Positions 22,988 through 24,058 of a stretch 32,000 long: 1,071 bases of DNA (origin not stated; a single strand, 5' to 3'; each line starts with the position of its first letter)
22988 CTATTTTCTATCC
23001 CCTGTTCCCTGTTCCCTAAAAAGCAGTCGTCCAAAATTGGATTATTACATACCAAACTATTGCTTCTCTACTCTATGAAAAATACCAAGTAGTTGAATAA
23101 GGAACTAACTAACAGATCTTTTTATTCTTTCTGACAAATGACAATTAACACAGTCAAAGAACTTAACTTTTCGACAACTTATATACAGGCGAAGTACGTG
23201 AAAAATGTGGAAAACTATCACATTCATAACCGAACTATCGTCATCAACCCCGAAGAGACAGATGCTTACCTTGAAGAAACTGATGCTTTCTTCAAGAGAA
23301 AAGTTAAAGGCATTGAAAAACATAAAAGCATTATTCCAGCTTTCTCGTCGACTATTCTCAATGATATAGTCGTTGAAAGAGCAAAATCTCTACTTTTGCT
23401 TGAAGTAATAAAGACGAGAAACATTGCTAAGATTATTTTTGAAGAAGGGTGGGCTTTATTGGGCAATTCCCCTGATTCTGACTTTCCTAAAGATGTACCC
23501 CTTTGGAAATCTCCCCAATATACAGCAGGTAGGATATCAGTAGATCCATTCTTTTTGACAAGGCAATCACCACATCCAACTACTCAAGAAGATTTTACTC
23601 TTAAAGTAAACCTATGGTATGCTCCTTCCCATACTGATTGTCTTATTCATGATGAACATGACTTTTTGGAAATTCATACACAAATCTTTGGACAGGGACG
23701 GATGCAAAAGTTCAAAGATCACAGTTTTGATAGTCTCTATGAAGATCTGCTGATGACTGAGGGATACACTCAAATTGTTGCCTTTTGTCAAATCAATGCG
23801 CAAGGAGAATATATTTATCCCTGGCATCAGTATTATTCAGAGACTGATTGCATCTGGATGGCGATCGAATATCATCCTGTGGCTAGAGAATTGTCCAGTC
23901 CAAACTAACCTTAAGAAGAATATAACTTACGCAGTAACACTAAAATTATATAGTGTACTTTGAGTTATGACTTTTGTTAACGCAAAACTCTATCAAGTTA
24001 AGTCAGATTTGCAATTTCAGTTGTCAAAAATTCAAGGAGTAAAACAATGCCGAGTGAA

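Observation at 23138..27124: GH31 enzyme with a lyase-like WQDMT nucleophile block, paired with a cupin-like ORF: possible anhydrofructose-type glycogen catabolism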

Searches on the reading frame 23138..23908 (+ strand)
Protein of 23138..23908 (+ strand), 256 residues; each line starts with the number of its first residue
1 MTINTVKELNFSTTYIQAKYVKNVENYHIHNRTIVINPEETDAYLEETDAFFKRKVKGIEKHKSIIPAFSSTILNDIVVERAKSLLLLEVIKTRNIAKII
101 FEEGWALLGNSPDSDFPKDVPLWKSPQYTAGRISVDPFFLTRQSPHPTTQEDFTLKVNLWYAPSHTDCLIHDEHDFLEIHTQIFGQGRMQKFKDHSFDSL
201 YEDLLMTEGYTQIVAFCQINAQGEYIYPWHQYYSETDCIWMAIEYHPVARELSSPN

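Call 3: search_protein_families(library=pfam, proteins=[window:23138-23908:+], max_evalue=0.1)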
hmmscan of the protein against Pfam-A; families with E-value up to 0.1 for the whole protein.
window:23138-23908:+ (256 aa): 0 families

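Call 5: search_solved_structures(query=window:23138-23908:+, max_evalue=10, show_alignments=1)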
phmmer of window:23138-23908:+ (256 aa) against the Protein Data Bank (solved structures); distinct sequences matched with E-value up to 10: 2.
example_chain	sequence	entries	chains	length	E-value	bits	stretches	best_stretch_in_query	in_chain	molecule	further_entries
7r8u_HHH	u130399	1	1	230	1.2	12.1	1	172-234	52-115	Antigen binding fragment, Vh and Ch1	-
6oao_B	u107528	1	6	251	1.5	11.8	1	172-230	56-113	Antibody 092096 single chain variable fragment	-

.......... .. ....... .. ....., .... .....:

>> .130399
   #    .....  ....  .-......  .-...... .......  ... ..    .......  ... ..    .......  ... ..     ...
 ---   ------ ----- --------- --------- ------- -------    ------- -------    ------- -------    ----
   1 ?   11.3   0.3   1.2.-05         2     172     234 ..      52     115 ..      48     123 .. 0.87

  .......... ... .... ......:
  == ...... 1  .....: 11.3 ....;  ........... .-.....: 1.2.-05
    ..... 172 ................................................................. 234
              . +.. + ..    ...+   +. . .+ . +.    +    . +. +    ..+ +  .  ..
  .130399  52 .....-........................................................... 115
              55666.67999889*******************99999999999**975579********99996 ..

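Call 17: find_homologous_proteins(query=window:23138-23908:+, max_evalue=0.001)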
Query window:23138-23908:+ (256 aa): 187 proteins with E <= 0.001 among 313 candidates; the best 120 are listed.
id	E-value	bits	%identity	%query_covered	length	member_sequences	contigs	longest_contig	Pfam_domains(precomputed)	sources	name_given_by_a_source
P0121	6.9e-173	591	100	100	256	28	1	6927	-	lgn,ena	-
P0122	2.5e-112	393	70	96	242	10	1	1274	-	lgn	-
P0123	9.4e-107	375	67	97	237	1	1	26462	-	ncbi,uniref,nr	ncbi:hypothetical protein [Roseofilum casamattae]|uniref:Uncharacterized protein n=1 Tax=Roseofilum 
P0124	1.9e-106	374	67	98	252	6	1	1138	-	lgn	-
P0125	2.4e-106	373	69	96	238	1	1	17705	-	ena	-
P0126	4.7e-106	372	66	98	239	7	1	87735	-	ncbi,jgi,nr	ncbi:MAG: hypothetical protein EBE86_027245 [Hormoscilla sp. GUM202]|nr:hypothetical protein [Hormos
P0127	8.0e-106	372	67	96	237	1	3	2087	-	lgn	-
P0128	8.5e-106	371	67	96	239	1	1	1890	-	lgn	-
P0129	9.6e-106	371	67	97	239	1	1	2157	-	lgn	-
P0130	1.1e-105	371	68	96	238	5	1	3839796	-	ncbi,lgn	-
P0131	6.8e-105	369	67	96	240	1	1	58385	-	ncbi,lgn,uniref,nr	ncbi:hypothetical protein [Okeania sp.]|uniref:hypothetical protein n=1 Tax=Okeania sp. TaxID=310032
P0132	1.6e-104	367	66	96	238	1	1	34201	-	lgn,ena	-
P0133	4.7e-104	366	65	97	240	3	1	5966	-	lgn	-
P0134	1.9e-103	364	66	97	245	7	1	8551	-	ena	-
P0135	1.3e-102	361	65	98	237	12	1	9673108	-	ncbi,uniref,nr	ncbi:hypothetical protein BJP34_24340 [Moorena producens PAL-8-15-08-1]|uniref:Uncharacterized prote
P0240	3.9e-59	219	48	96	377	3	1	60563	PF19714.5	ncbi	ncbi:MAG: DUF6209 family protein [Cyanobacteria bacterium J06592_8]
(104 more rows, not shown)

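Call 20: find_related_loci(query=A1, collection=genome_contigs, flank=10000)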
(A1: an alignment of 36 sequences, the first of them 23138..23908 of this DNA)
Query A1 (256 aa) in genome_contigs; peptide patterns used: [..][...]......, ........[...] (x = any residue, [..] = any of these).
277 stretches matched a pattern; 237 encode a relative of the query (tblastn E <= 1e-3); the best 80 are kept; 80 distinct loci.
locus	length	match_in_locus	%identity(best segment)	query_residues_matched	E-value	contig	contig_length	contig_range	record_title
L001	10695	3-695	70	4-247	9e-117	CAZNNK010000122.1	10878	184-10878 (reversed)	MAG TPA_asm: uncultured Coleofasciculus sp. isolate binchicken_co15_51 genome assembly, contig: NODE_4413_length_10878_c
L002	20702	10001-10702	68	1-247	3e-114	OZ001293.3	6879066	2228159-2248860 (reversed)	MAG: uncultured Hormoscilla sp. isolate 8e647e88-4706-4a17-b8b9-b52c092b67df genome assembly, chromosome: 1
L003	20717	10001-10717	66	1-252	2e-113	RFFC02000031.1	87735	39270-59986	MAG: Hormoscilla sp. GUM202 Ga0207354_131, whole genome shotgun sequence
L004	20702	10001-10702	68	1-247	3e-113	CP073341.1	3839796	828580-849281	MAG: Candidatus Paraprochloron terpiosi LD05 chromosome, complete genome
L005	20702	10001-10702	68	1-247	2e-112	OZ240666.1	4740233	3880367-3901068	MAG: Prochloron sp. isolate dac035e6-ce62-414d-a23f-31881e3e1573 genome assembly, chromosome: 1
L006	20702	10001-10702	66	1-247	4e-112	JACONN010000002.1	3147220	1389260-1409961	MAG: Hormoscilla sp. GM7CHS1pb tig00001523, whole genome shotgun sequence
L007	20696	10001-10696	67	1-247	2e-112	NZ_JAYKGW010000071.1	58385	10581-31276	MAG: Okeania sp. isolate 1238230 NODE_8177728, whole genome shotgun sequence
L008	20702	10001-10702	67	1-247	1e-111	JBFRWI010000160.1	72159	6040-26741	MAG: Hormoscilla sp. isolate 05_out_wi_sediment_bin.26 05outWiSedB26_c_000001955953, whole genome shotgun sequence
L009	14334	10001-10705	66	1-248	4e-111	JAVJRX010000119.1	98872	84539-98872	MAG: Coleofasciculus sp. G1-WW12-02 k141_90634, whole genome shotgun sequence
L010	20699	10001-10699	66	1-248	6e-111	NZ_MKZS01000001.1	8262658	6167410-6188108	Moorena bouillonii PNG strain PNG5-198 Ga0081470_101, whole genome shotgun sequence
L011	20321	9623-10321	66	1-248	1e-110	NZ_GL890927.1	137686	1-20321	Moorena producens 3L scf52018, whole genome shotgun sequence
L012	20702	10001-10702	64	1-248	5e-108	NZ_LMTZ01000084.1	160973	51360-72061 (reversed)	Mastigocoleus testarum BC008 Contig-19, whole genome shotgun sequence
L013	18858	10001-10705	63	1-250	2e-107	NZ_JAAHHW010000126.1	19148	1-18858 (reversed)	MAG: Moorena sp. SIO3I8 3I8_NODE_126, whole genome shotgun sequence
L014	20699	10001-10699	64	1-247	1e-106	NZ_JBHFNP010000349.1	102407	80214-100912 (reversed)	Microseira sp. BLCC-F43 bin1.fa-349, whole genome shotgun sequence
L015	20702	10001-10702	62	1-248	1e-105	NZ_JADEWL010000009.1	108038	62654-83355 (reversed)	Plectonema cf. radiosum LEGE 06105 NODE_27_length_108038_cov_12.6819, whole genome shotgun sequence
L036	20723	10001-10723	53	4-247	6e-89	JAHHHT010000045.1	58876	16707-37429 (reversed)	MAG: Oscillatoria princeps RMCB-10 scaffold_168_c1, whole genome shotgun sequence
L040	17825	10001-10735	51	4-250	3e-85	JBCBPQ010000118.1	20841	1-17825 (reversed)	MAG: Cyanobacteria bacterium J06633_8 k141_213100_length_20841_cov_52.0368, whole genome shotgun sequence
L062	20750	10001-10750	38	2-250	2e-66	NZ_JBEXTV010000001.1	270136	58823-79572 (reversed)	Streptomyces sp. NPDC006134 NPDC006134_37_E3.ctg-0001, whole genome shotgun sequence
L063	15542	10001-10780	40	4-248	4e-66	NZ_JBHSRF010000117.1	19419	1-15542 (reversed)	Sphaerisporangium aureirubrum strain JCM 30346 GCM70027178_23, whole genome shotgun sequence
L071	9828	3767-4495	40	1-250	3e-62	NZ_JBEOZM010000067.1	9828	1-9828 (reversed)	Streptomyces sp900105755 strain NPDC001694 NPDC001694_10_B1.ctg-0067, whole genome shotgun sequence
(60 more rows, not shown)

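Call 23: predict_structure(alignment_id=A1)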
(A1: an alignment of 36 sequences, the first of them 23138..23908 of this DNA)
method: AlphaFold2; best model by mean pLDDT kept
length: 256 residues; sequences in the alignment: 36
mean_pLDDT: 91.0   pTM: 0.89
mean pLDDT of the five models: 91.0, 90.8, 90.6, 89.3, 84.8
residues with pLDDT >= 90: 200; 70-90: 34; 50-70: 20; < 50: 2
segments of 3 or more residues with pLDDT < 50: none
pLDDT, mean of each block of 10 residues (from residue 1): 88 97 97 98 85 64 90 97 98 96 93 79 96 96 94 98 90 88 97 92 96 88 91 97 93 55
secondary structure, 60 per line:
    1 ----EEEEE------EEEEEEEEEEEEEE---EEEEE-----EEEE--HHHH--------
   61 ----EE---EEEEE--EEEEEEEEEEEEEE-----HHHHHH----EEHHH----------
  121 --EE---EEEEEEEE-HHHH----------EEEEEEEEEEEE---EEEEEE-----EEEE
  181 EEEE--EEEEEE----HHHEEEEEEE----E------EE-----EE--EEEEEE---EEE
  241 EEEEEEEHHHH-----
elements in order: E5-9 E16-29 E33-37 E43-46 H49-52 E70-74 E77-90 H96-101 E128-135 H137-140 E151-162 E166-171 E177-184 E187-192 E200-206 E229-234 E238-247 H248-251

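Call 26: fold_search(model_id=the predicted structure, library=pdb)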
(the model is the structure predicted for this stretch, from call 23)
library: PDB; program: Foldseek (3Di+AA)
matches with E <= 10: 1774; with E <= 0.001: 254
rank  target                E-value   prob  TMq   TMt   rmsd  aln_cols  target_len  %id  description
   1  3h9a_A                9.2e-08  1.00  0.26  0.29  17.7       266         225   12  Crystal structure of BacB, an enzyme involved in Bacilysin synthesis, in triclinic form (released 2010-03-02)
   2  6l9i_A                1.8e-07  1.00  0.32  0.25  22.1       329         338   11  Crystal Structure of Lactobacillus farciminis Oxalate Decarboxylase Formate Complex (released 2021-01-20)
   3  5vg3_B                2.4e-07  1.00  0.28  0.20  22.2       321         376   12  Structure of Oxalate Decarboxylase from Bacillus subtilis at pH 4.6 (released 2017-10-18)
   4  3h7y_A                3.3e-07  1.00  0.26  0.29  18.1       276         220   10  Crystal structure of BacB, an enzyme involved in Bacilysin synthesis, in tetragonal form (released 2009-09-22)
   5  3h7j_A                3.7e-07  1.00  0.25  0.28  17.7       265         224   11  Crystal structure of BacB, an enzyme involved in Bacilysin synthesis, in monoclinic form (released 2009-09-22)
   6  2uya                  3.9e-07  1.00  0.30  0.21  21.1       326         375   10  DEL162-163 mutant of Bacillus subtilis Oxalate Decarboxylase OxdC (released 2007-08-21)
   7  2vqa_A                4.5e-07  1.00  0.27  0.20  22.0       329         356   10  Protein-folding location can regulate Mn versus Cu- or Zn-binding. Crystal Structure of MncA. (released 2008-10-28)
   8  4met_A                4.7e-07  1.00  0.30  0.22  21.3       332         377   10  Assigning the EPR Fine Structure Parameters of the Mn(II) Centers in Bacillus subtilis Oxalate Decarboxylase by Site-D (released 2014-03-05)
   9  2uyb                  4.7e-07  1.00  0.28  0.20  22.0       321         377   12  S161A mutant of Bacillus subtilis Oxalate Decarboxylase OxdC (released 2007-08-21)
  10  4a7y                  5.0e-07  1.00  0.62  0.20   6.8       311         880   12  Active site metal depleted aldos-2-ulose dehydratase (released 2012-03-21)
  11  5wxu_C                5.0e-07  1.00  0.29  0.20  21.5       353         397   10  11S globulin from Wrightia tinctoria reveals auxin binding site (released 2018-05-23)
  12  7u1j_C                5.3e-07  1.00  0.33  0.25  14.1       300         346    8  Crystal structure of Pisum sativum convicilin (released 2022-03-30)
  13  8hfb_B                6.1e-07  1.00  0.28  0.24  20.2       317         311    8  Evolved variant of quercetin 2,4-dioxygenase from Bacillus subtilis (released 2023-03-08)
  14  5zbe                  6.5e-07  1.00  0.27  0.32  15.9       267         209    9  Crystal structure of AerE from Microcystis aeruginosa (released 2019-02-13)
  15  6ufi                  6.5e-07  1.00  0.30  0.21  21.1       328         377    9  W96Y Oxalate Decarboxylase (Bacillus subtilis) (released 2020-09-30)
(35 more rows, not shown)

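Call 28: search_solved_structures(query=A1, max_evalue=10, show_alignments=2)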
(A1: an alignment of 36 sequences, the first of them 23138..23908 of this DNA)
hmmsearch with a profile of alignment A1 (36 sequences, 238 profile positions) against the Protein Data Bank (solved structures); distinct sequences matched with E-value up to 10: 0.

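Call 51: search_protein_representatives(alignment_id=A1)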
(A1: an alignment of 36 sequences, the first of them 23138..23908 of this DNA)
Query: 36 sequences, 238 profile positions. Proteins with E-value up to 0.001 (for the whole library): 233; up to 1e-10: 159; up to 1e-30: 65. The best 150 are listed.
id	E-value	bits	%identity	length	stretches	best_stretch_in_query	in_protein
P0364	1.3e-108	378.8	-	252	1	3-237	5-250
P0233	6.8e-92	324.1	-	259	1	3-237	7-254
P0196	8.5e-86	304.1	-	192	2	2-120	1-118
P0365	1.9e-82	293.2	-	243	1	4-236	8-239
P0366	1.7e-80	286.8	-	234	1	2-234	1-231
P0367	1.1e-76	274.3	-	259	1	3-236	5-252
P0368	5.6e-73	262.2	-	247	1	4-236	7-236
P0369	1.3e-71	257.7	-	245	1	4-236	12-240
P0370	2.1e-71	257.0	-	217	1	59-235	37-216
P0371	3.1e-70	253.2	-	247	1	13-236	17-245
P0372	1.7e-69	250.8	-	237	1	4-236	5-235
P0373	1.2e-67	244.7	-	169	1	73-236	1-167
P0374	4.4e-65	236.3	-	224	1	61-234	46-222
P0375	5.5e-64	232.7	-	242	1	4-237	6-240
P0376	7.7e-64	232.3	-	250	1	6-236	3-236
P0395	6.9e-53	196.4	-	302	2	86-237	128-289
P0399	1.0e-49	186.1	-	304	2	81-236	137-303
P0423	1.3e-33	133.3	-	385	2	28-184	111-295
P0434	1.4e-28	116.8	-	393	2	61-187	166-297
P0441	4.9e-26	108.5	-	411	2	52-184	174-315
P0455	3.2e-21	92.7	-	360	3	107-186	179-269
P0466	5.5e-19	85.4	-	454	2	108-183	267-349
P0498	7.8e-14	68.6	-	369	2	133-185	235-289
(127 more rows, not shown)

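Call 55: search_protein_families(library=pfam, proteins=[L040:14538-14927:+, L008:14027-14563:+, L012:8611-9960:+, L063:10758-12080:+, L062:6966-8684:+, L071:2518-3750:+, L063:12094-13344:+], max_evalue=0.01)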
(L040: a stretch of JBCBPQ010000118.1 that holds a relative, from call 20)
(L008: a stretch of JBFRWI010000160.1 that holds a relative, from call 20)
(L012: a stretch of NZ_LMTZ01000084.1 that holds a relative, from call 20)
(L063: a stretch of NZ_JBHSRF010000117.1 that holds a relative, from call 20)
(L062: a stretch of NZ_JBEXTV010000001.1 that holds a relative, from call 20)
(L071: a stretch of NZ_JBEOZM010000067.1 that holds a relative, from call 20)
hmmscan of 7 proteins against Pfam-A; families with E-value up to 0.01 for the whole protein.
L040:14538-14927:+ (129 aa): 2 families
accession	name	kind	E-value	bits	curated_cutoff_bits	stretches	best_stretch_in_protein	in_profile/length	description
PF12680.13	SnoaL_2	-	1.3e-09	39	27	1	16-110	2-99/102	SnoaL-like domain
PF07366.18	SnoaL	-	7.2e-05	23.1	28.4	1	15-90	4-80/126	SnoaL-like polyketide cyclase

L008:14027-14563:+ (178 aa): 1 family
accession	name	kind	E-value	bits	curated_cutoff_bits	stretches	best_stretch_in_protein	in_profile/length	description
PF12680.13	SnoaL_2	-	9.8e-08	33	27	1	70-163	2-100/102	SnoaL-like domain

L012:8611-9960:+ (449 aa): 3 families
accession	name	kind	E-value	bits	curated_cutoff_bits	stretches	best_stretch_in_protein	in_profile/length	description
PF22301.2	AUDH_beta_propeller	-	7.7e-52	176.1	27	2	99-178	1-80/179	Aldos-2-ulose dehydratase, beta-propeller domain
PF13517.12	FG-GAP_3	-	8.5e-10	39.5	26.9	2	344-406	1-60/61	FG-GAP-like repeat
PF01839.29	FG-GAP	-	1.8e-07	31.3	22.1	1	391-407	4-20/37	FG-GAP repeat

L063:10758-12080:+ (440 aa): 3 families
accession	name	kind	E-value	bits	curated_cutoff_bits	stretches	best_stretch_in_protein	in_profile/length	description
PF22301.2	AUDH_beta_propeller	-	2e-56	191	27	1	129-312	1-179/179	Aldos-2-ulose dehydratase, beta-propeller domain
PF13517.12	FG-GAP_3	-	9.1e-15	55.5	26.9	2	53-111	1-61/61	FG-GAP-like repeat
PF01839.29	FG-GAP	-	1.8e-11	44.1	22.1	1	401-421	4-24/37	FG-GAP repeat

L062:6966-8684:+ (572 aa): 2 families
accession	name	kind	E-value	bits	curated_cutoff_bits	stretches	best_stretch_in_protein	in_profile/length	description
PF01565.28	FAD_binding_4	-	1.9e-19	70.2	26.4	1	85-220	1-135/139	FAD binding domain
PF08031.17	BBE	-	2.5e-15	56.6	20.6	1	515-568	1-45/45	Berberine and berberine like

L071:2518-3750:+ (410 aa): 2 families
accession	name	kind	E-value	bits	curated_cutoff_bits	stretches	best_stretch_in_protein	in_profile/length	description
PF02350.25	Epimerase_2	-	4.2e-101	338.7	30.6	1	28-369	1-346/347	UDP-N-acetylglucosamine 2-epimerase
PF00702.32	Hydrolase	-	0.008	17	26.4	0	23-108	103-185/191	haloacid dehalogenase-like hydrolase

L063:12094-13344:+ (416 aa): 1 family
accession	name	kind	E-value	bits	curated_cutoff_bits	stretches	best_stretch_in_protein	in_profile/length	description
PF01757.29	Acyl_transf_3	-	9.1e-33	114.1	31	1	22-361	3-320/326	Acyltransferase domain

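Call 73: search_protein_families(library=pfam, proteins=[P0423, P0434, P0441, P0455, P0466, P0498, P0240, P0395, P0399], max_evalue=0.01)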
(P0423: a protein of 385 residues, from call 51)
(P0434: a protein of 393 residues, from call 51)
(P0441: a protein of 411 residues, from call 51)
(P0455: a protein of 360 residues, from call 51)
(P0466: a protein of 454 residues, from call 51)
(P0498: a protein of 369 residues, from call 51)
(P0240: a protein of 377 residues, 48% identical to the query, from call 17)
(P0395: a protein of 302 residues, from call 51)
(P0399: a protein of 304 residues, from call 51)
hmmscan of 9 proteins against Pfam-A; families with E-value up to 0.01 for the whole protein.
P0423 (385 aa): 1 family
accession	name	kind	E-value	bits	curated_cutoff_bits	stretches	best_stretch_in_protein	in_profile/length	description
PF10518.14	TAT_signal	-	0.0052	17.1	22.7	1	19-37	1-19/21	TAT (twin-arginine translocation) pathway signal sequence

P0434 (393 aa): 1 family
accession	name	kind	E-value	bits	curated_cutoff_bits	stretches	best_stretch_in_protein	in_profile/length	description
PF10518.14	TAT_signal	-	0.00069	19.9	22.7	1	21-39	2-20/21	TAT (twin-arginine translocation) pathway signal sequence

P0441 (411 aa): 1 family
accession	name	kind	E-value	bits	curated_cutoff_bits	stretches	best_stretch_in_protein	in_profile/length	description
PF18637.7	AUDH_Cupin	-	0.00068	19.6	25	1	250-407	163-307/308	Aldos-2-ulose dehydratase/isomerase (AUDH) Cupin domain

P0455 (360 aa): 0 families

P0466 (454 aa): 0 families

P0498 (369 aa): 1 family
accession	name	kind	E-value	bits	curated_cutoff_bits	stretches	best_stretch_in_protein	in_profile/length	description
PF18637.7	AUDH_Cupin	-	6.1e-05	23.1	25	1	247-363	187-307/308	Aldos-2-ulose dehydratase/isomerase (AUDH) Cupin domain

P0240 (377 aa): 1 family
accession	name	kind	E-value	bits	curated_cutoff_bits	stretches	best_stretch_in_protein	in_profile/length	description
PF19714.4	DUF6209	-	1.7e-18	67.7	27.5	1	12-128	124-236/237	Family of unknown function (DUF6209)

P0395 (302 aa): 0 families

P0399 (304 aa): 0 families
